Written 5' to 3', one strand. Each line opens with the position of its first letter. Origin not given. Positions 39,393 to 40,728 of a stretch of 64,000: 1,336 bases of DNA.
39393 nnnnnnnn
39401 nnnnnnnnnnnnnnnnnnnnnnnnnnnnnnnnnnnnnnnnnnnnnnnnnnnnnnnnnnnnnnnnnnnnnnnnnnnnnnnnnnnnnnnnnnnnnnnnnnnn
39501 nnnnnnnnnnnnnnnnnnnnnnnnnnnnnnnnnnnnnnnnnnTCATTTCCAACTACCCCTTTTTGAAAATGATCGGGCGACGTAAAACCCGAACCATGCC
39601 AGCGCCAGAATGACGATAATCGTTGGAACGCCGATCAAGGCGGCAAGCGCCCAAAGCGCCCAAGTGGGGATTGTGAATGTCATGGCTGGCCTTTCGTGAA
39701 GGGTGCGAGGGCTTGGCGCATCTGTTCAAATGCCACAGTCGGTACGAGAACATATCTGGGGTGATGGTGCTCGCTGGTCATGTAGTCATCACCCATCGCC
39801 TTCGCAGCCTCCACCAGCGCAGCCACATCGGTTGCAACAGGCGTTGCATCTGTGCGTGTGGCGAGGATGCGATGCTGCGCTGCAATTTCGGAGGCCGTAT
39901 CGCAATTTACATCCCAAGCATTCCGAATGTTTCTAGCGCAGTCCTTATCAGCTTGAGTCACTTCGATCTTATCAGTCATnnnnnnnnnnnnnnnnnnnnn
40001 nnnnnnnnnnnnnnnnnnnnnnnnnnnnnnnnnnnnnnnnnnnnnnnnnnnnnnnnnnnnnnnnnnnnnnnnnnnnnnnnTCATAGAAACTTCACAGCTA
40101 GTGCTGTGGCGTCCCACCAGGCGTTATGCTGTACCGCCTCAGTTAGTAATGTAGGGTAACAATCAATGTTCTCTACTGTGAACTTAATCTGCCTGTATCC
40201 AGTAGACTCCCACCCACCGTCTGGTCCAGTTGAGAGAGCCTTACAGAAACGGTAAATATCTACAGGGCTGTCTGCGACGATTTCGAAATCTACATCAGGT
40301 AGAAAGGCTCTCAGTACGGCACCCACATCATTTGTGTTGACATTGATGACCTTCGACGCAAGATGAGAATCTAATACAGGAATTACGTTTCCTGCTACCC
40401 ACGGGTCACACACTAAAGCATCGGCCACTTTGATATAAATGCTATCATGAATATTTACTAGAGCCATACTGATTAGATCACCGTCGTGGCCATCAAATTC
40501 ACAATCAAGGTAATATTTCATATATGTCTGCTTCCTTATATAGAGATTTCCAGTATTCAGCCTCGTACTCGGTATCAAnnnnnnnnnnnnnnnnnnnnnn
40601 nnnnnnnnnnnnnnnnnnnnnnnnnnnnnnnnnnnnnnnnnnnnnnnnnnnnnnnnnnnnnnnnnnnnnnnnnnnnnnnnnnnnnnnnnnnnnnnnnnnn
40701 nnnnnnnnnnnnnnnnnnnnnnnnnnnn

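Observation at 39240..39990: A 750-bp three-gene islet of markedly higher GC content (about 58% versus 38%), likely horizontally acquired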

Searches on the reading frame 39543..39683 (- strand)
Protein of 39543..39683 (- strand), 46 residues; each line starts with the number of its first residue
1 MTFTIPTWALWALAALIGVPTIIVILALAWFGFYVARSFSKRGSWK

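Call 5: search_protein_families(library=pfam, proteins=[window:39543-39683:-], max_evalue=1)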
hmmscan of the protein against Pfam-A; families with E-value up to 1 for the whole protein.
window:39543-39683:- (46 aa): 1 family
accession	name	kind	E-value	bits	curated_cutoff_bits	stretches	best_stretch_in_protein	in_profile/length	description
PF14610.12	Psg1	-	0.22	11.7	30.1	1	14-37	156-179/186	Ykl077w/Psg1 (Pma1 Stabilization in Golgi)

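Call 6: search_protein_families(library=phrogs, proteins=[window:39543-39683:-], max_evalue=1)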
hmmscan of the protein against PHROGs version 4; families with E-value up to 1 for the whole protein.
window:39543-39683:- (46 aa): 3 families
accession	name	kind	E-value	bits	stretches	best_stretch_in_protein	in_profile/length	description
phrog_4169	-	unknown function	0.00018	22.8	1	2-30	4-32/40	-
phrog_8833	-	unknown function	0.2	13.1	1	12-41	4-34/114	-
phrog_3428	-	lysis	0.6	11.4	1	2-26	54-78/108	holin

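Call 41: find_homologous_proteins(query=window:39543-39683:-, max_evalue=0.1)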
Query window:39543-39683:- (46 aa): 2 proteins with E <= 0.1 among 2 candidates.
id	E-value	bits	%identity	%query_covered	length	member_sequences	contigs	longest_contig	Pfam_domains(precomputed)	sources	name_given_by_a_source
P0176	7.0e-22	93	100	100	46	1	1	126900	-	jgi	-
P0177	2.6e-10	57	63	100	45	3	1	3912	-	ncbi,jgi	-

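Call 42: find_encoding_contigs(protein=P0177, flank=4000, max_places=5)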
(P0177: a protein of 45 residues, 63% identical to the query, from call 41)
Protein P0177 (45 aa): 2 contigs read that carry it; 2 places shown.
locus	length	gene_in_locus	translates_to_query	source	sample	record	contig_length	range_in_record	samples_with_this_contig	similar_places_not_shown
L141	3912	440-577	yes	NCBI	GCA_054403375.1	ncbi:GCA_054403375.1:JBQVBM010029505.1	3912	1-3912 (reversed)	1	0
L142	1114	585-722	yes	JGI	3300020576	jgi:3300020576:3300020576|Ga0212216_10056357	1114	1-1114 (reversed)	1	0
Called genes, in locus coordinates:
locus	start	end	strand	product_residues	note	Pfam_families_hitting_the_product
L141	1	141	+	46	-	?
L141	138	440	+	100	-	-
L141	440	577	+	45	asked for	-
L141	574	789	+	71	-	-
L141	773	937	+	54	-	-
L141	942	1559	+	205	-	-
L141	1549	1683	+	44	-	-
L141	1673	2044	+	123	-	PF14354:Lar_restr_allev (weak)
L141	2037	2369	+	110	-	-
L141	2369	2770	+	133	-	-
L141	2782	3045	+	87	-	-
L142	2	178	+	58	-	?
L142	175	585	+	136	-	-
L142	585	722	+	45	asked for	-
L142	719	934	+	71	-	-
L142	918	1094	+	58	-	-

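Call 47: search_protein_families(library=padloc, proteins=[window:39543-39683:-], max_evalue=0.1)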
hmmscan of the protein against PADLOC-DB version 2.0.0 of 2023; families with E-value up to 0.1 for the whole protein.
window:39543-39683:- (46 aa): 0 families

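Call 48: search_protein_families(library=ncbifam, proteins=[window:39543-39683:-], max_evalue=0.1)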
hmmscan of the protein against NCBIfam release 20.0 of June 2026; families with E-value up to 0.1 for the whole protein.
window:39543-39683:- (46 aa): 0 families

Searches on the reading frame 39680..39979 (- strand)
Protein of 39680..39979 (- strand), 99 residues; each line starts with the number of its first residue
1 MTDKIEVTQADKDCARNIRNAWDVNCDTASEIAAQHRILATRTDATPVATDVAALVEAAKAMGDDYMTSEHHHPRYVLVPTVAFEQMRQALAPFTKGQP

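Call 5: search_protein_families(library=pfam, proteins=[window:39680-39979:-], max_evalue=1)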
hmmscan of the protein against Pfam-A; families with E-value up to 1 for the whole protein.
window:39680-39979:- (99 aa): 0 families

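Call 6: search_protein_families(library=phrogs, proteins=[window:39680-39979:-], max_evalue=1)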
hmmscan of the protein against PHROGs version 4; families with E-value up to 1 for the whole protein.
window:39680-39979:- (99 aa): 2 families
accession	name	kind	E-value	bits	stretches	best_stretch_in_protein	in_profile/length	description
phrog_19391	-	unknown function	0.046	15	1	30-70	21-58/61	-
phrog_2268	-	moron, auxiliary metabolic gene and host takeover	0.065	14.4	1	54-92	16-52/84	antitoxin from a toxin-antitoxin system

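Call 12: search_dna_similar(query=window:39680-39979:-, collection=phages, mode=protein, max_evalue=0.01, max_rows=30)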
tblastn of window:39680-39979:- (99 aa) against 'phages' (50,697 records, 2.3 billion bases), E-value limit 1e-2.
Records with a match: 2; places in all: 2; records where one place covers at least 80% of the query: 0.
Best place of each record, by identity: 60-80% 2.
By first word of the organism name: Synechococcus 2.
By host as written in the record: Synechococcus sp. 1; Synechococcus sp. PCC 7002 1.
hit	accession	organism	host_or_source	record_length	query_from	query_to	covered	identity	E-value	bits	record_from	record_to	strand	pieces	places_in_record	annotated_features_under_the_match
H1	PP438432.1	Synechococcus phage Ssp-JY42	Synechococcus sp.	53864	55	96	42%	64.4%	2e-9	58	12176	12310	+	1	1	hypothetical protein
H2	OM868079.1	Synechococcus phage Yong-M4-211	Synechococcus sp. PCC 7002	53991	55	96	42%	64.4%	2e-9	58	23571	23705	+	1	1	hypothetical protein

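Call 13: find_homologous_proteins(query=window:39680-39979:-, max_evalue=0.01)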
Query window:39680-39979:- (99 aa): 55 proteins with E <= 0.01 among 89 candidates.
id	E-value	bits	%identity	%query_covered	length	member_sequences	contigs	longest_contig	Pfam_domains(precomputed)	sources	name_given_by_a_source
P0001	2.5e-59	215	100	100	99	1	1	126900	-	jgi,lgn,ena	-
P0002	1.8e-25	107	63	89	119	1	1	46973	-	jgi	-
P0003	2.2e-24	103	49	98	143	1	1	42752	-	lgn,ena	-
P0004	7.0e-24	102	59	87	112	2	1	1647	-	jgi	-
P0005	1.9e-19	87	90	49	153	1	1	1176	-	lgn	-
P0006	3.3e-18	83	42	97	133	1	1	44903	-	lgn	-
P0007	2.1e-15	74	57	87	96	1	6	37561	-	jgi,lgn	jgi:hypothetical protein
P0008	4.1e-12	64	54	96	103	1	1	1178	-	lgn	-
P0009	1.3e-11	62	51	98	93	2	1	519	-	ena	-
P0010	5.4e-11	60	49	97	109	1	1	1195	-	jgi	-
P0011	5.7e-10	57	50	98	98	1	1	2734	-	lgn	-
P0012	7.5e-10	57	41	98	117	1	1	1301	-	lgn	-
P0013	4.0e-9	54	43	86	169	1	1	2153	-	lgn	-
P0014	6.0e-9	54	39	97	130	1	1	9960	-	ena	-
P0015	8.8e-8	50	44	97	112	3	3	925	-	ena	-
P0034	5.9e-5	41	30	98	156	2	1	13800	-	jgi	-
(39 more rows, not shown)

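Call 40: find_encoding_contigs(protein=P0002, flank=8000, max_places=3)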
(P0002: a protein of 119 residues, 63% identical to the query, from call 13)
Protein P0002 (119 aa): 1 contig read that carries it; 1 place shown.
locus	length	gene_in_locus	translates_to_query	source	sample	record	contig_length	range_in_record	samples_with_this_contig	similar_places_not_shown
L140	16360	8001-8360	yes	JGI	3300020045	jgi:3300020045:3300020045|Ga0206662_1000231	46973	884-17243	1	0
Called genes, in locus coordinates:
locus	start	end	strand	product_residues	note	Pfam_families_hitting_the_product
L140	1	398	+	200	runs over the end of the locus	-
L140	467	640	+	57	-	-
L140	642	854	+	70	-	-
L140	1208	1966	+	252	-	-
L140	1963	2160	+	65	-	-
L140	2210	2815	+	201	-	-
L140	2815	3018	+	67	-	-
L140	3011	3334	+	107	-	-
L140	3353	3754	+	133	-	-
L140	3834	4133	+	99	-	-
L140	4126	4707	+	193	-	PF26128:Gad2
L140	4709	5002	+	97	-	-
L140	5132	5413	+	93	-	-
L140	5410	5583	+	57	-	-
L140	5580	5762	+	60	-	-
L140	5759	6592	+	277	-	-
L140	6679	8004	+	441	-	PF03796:DnaB_C, PF13481:AAA_25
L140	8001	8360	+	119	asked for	-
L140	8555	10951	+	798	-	PF00476:DNA_pol_A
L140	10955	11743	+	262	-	-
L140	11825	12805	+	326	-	-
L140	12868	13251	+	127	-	PF02945:Endonuclease_7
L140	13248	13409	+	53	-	-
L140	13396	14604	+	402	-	-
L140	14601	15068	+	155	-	PF18909:dGTP_diPhyd_N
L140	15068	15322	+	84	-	-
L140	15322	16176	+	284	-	PF14743:DNA_ligase_OB_2 (weak)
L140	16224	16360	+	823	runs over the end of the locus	PF14700:RPOL_N, PF00940:RNA_pol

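Call 47: search_protein_families(library=padloc, proteins=[window:39680-39979:-, P0003, P0013, P0034], max_evalue=0.1)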
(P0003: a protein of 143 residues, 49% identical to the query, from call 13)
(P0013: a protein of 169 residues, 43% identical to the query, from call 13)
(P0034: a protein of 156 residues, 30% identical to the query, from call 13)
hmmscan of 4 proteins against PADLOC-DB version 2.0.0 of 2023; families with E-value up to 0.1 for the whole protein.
window:39680-39979:- (99 aa): 0 families

P0003 (143 aa): 0 families

P0013 (169 aa): 0 families

P0034 (156 aa): 0 families

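Call 48: search_protein_families(library=ncbifam, proteins=[window:39680-39979:-, P0003, P0013, P0034], max_evalue=0.1)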
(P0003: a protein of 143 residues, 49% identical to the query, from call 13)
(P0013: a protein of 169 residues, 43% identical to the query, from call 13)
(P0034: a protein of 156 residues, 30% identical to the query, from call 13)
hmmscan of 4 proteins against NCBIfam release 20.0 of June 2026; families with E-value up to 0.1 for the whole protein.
window:39680-39979:- (99 aa): 1 family
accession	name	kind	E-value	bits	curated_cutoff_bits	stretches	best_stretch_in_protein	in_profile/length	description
TIGR02040.1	PpsR-CrtJ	equivalog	0.0051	15.9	275.4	1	31-86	90-145/442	transcriptional regulator PpsR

P0003 (143 aa): 0 families

P0013 (169 aa): 1 family
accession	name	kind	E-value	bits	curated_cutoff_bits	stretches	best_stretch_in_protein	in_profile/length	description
TIGR02372.1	4_coum_CoA_lig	equivalog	0.034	12.8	334.7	1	85-166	81-165/386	4-coumarate--CoA ligase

P0034 (156 aa): 0 families

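Call 52: get_annotated_region(hit=H1, flank=2500)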
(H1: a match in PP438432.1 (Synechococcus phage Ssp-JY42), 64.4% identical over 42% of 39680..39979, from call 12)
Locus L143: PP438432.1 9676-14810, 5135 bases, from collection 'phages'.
description: Synechococcus phage Ssp-JY42, complete genome.
organism: Synechococcus phage Ssp-JY42 (NCBI taxid 3128160)
taxonomy: Viruses; Duplodnaviria; Heunggongvirae; Uroviricota; Caudoviricetes
host: Synechococcus sp.; source: China; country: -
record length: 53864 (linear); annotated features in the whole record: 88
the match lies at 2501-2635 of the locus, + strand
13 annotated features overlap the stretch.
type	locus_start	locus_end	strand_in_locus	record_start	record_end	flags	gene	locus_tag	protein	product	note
CDS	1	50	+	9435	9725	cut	-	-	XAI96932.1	hypothetical protein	-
CDS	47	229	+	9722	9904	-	-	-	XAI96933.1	hypothetical protein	-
CDS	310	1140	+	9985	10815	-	-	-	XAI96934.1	putative cytosine-specific methyltransferase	-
CDS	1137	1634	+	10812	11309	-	-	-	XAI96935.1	hypothetical protein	-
CDS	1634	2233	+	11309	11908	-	-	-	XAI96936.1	hypothetical protein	-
CDS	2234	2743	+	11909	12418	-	-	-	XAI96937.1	hypothetical protein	-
CDS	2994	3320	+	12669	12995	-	-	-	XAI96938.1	hypothetical protein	-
CDS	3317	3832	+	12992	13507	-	-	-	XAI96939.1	hypothetical protein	-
CDS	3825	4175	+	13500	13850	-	-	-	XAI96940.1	hypothetical protein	-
CDS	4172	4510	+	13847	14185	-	-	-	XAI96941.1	hypothetical protein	-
CDS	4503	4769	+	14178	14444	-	-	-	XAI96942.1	hypothetical protein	-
CDS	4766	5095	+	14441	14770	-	-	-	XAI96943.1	hypothetical protein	-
CDS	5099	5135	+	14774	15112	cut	-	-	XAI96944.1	hypothetical protein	-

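Call 53: search_protein_families(library=pfam, alignment_id=A2, max_evalue=0.01)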
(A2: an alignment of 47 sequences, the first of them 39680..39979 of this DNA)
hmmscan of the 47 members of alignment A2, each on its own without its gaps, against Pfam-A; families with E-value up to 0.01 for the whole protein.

A. member 1, window:39680-39979:- (99 aa): 0 families

B. families by the number of members that match (of 47 scanned): 2 families
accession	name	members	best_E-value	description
PF16293.11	zf-C2H2_9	1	0.0015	C2H2 type zinc-finger (1 copy)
PF03030.21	H_PPase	1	0.0022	Inorganic H+ pyrophosphatase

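Call 61: predict_structure(alignment_id=A2)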
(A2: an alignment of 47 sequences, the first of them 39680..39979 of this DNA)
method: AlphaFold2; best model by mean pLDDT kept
length: 99 residues; sequences in the alignment: 47
mean_pLDDT: 63.8   pTM: 0.33
mean pLDDT of the five models: 63.8, 63.7, 63.6, 63.4, 57.3
residues with pLDDT >= 90: 0; 70-90: 34; 50-70: 51; < 50: 14
segments of 3 or more residues with pLDDT < 50: 43-47, 67-69
pLDDT, mean of each block of 10 residues (from residue 1): 67 76 73 72 50 65 54 53 68 59
secondary structure, 60 per line:
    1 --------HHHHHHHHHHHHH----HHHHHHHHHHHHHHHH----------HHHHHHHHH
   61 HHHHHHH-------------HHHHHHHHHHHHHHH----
elements in order: H9-21 H26-41 H52-67 H81-95

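Call 84: find_encoding_contigs(protein=P0005, flank=3000, max_places=4)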
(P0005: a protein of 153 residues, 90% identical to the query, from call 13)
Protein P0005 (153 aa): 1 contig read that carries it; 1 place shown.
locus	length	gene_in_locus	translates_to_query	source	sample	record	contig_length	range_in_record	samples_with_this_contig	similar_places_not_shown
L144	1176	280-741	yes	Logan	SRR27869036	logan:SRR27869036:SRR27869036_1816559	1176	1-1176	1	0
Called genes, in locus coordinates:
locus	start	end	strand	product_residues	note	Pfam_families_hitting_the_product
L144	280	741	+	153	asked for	-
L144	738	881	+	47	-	-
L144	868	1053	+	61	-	-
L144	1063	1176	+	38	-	?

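Call 91: find_encoding_contigs(protein=P0007, flank=6000, max_places=4)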
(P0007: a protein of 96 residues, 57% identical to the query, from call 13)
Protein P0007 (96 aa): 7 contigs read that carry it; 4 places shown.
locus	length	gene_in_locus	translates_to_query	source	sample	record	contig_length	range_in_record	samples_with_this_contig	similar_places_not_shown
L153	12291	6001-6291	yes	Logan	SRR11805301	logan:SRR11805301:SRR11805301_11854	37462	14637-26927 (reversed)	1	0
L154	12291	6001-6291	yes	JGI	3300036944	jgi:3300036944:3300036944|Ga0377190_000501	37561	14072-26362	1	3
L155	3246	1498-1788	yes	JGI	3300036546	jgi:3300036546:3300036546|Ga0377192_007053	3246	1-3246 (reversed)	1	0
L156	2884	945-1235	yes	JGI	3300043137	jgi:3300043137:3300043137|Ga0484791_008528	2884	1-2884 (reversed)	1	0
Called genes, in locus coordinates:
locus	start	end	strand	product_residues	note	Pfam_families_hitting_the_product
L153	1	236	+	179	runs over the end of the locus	PF13392:HNH_3, PF00847:AP2 (weak)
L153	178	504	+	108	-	PF06147:DUF968 (weak)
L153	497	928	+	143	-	-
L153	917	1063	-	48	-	-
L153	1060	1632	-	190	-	PF08299:Bac_DnaA_C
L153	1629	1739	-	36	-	-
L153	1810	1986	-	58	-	PF14549:P22_Cro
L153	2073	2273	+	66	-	-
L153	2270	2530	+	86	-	-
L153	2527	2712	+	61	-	-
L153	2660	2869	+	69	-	-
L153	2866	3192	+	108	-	-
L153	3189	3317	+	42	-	-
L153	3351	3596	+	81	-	-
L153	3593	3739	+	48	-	-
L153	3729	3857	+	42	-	-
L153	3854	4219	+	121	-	-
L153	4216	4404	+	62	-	-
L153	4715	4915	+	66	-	PF14354:Lar_restr_allev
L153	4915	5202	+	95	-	-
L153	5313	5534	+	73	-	-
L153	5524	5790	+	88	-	-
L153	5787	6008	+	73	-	-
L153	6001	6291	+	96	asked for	-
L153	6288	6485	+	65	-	PF14354:Lar_restr_allev (weak)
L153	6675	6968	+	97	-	-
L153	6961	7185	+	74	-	-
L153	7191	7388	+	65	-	-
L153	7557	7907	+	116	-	-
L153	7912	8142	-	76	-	-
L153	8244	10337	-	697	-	-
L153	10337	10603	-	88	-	-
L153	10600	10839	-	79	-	-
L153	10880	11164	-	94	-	-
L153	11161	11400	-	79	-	-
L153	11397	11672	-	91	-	-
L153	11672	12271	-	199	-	PF00959:Phage_lysozyme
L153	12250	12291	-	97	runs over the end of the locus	-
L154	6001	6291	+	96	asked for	-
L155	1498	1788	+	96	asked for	-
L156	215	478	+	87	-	-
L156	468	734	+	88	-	-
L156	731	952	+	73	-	-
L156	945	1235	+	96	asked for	-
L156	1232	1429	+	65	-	PF14354:Lar_restr_allev (weak)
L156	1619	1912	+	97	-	-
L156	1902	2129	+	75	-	-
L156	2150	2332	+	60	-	-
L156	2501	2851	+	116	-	-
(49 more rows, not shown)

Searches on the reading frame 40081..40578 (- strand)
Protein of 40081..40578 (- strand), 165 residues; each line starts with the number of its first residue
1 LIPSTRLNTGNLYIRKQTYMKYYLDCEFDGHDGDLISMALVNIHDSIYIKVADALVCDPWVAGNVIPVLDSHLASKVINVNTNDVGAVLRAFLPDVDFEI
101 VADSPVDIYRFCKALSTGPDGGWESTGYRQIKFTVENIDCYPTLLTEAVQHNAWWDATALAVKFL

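Call 5: search_protein_families(library=pfam, proteins=[window:40081-40578:-], max_evalue=1)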
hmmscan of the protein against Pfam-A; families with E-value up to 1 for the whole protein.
window:40081-40578:- (165 aa): 0 families

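Call 6: search_protein_families(library=phrogs, proteins=[window:40081-40578:-], max_evalue=1)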
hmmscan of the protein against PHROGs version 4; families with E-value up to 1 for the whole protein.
window:40081-40578:- (165 aa): 5 families
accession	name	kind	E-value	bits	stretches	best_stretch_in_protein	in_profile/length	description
phrog_2259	-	DNA, RNA and nucleotide metabolism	5.3e-18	66.2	1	17-162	4-167/186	Rnase H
phrog_31349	-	unknown function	4.2e-13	49.8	1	20-160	203-357/440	-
phrog_25010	-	unknown function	0.06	14.2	1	82-150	55-122/150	-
phrog_23226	-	DNA, RNA and nucleotide metabolism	0.13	11.6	1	39-81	535-577/611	DNA polymerase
phrog_28990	-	unknown function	0.19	13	1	80-142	28-91/103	-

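Call 32: find_related_loci(query=window:40081-40578:-, collection=viral_contigs, flank=6000)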
Query window:40081-40578:- (165 aa) in viral_contigs; peptide patterns used: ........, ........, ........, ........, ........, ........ (x = any residue, [..] = any of these).
66 stretches matched a pattern; 66 encode a relative of the query (tblastn E <= 1e-3); 66 distinct loci.
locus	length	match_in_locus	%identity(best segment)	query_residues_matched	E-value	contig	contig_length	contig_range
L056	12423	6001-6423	57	21-160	1e-48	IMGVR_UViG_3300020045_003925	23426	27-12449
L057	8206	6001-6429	56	21-160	3e-48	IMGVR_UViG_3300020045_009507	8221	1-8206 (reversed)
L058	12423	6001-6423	57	21-160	7e-48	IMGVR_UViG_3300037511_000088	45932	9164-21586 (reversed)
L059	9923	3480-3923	55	20-164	3e-47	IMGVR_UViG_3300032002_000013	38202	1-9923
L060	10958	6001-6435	57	21-164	3e-47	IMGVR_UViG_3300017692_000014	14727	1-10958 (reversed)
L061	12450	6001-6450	54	16-164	2e-47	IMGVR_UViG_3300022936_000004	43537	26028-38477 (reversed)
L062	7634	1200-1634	54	21-164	3e-47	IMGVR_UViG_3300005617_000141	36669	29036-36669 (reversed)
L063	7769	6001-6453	55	15-164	1e-46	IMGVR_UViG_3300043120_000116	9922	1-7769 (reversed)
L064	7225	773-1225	55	15-164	1e-46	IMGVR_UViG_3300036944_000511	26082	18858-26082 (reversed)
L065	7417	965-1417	55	15-164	1e-46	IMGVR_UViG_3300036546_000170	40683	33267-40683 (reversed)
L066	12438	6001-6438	54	20-164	3e-46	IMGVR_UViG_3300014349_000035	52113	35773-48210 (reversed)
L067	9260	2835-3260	56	20-160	3e-46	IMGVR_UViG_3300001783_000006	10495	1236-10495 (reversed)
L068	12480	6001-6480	49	5-160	2e-46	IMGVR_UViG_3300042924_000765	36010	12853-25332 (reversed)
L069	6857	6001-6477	51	8-165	3e-46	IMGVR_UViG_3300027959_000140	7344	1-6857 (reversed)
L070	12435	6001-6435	53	21-164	8e-45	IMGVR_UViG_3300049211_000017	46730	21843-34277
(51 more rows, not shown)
